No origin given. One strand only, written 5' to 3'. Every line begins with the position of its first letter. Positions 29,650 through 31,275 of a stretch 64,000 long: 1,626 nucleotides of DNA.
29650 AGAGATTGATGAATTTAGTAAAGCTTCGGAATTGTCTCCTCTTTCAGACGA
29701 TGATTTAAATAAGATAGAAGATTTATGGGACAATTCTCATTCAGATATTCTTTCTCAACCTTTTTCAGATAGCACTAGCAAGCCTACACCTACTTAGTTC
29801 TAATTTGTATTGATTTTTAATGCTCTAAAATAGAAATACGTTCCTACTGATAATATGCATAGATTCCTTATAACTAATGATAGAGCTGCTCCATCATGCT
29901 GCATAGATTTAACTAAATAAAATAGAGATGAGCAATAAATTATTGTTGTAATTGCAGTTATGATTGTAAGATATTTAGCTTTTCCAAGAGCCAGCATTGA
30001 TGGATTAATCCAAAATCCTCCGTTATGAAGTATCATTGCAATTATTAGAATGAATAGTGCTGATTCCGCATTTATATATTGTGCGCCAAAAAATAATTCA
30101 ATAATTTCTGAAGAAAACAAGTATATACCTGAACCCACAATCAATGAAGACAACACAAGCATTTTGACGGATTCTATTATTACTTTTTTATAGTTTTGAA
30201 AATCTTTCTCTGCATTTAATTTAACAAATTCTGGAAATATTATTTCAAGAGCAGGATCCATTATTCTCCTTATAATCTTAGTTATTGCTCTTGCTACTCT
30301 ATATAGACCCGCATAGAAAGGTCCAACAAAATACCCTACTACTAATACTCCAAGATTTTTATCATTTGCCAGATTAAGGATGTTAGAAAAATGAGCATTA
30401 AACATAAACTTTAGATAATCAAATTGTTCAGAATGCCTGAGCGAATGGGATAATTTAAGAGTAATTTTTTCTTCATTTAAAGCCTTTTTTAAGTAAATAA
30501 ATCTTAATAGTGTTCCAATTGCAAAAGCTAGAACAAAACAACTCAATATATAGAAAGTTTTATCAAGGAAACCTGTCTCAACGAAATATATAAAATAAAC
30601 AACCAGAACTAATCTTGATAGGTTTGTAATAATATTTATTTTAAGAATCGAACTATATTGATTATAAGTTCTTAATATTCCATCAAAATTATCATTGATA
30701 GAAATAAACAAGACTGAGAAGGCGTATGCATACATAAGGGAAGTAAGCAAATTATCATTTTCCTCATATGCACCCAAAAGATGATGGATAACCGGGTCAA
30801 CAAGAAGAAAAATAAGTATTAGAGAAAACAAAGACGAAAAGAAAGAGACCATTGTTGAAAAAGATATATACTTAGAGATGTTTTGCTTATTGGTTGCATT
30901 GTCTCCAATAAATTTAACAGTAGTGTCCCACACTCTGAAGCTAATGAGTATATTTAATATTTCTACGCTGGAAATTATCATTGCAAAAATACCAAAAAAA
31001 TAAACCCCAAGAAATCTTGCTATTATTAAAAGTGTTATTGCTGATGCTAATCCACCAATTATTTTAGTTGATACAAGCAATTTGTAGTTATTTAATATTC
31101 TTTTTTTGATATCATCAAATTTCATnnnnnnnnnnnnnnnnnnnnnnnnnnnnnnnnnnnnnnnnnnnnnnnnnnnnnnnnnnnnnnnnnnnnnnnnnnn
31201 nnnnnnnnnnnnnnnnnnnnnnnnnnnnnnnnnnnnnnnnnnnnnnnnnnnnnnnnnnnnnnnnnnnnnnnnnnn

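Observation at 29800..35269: Divergent lipid-linked glycan modification module (Wzx flippase, GT-C transferase, GtrA, SDR epimerase, aldolase-like fusion protein) lacking a GT2 polyprenyl-phosphate sugar synthase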

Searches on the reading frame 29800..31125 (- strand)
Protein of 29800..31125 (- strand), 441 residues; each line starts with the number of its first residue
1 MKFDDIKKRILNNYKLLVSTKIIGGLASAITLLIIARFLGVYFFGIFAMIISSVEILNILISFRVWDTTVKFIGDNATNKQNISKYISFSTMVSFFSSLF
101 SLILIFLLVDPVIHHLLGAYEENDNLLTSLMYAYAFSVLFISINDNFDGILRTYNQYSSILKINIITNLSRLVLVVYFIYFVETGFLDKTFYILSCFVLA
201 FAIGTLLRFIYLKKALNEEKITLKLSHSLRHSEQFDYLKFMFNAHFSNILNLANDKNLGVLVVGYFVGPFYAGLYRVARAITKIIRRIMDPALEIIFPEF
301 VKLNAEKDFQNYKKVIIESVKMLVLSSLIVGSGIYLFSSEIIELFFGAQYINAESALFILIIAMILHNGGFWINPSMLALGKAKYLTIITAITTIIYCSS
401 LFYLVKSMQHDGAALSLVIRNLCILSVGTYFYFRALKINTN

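Call 3: search_protein_families(library=pfam, proteins=[window:29800-31125:-], max_evalue=0.01)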
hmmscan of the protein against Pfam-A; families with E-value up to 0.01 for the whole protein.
window:29800-31125:- (441 aa): 3 families
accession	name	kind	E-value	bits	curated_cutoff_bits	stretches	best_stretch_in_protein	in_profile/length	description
PF01943.22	Polysacc_synt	-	2.2e-15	57.3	28.2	1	12-303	3-273/274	Polysaccharide biosynthesis protein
PF01554.23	MatE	-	1.6e-06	28.3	24.9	1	77-174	62-158/161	MatE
PF03023.19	MurJ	-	0.00012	21.2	27.4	1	81-438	47-405/451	Lipid II flippase MurJ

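Call 4: search_protein_families(library=ncbifam, proteins=[window:29800-31125:-], max_evalue=0.01)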
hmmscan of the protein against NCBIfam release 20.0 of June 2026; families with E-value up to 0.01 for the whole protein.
window:29800-31125:- (441 aa): 3 families
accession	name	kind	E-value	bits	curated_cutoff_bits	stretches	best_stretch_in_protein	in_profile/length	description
NF047674.1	TeichurnBiosyTuaB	equivalog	5.7e-13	48.7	580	1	5-420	3-391/469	teichuronic acid biosynthesis protein TuaB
NF007773.0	PRK10459.1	equivalog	2.5e-12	46.5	273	1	18-432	16-402/492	MOP flippase family protein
NF041503.1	WZX_like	subfamily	0.0012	18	300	1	132-367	133-360/429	O-unit flippase-like protein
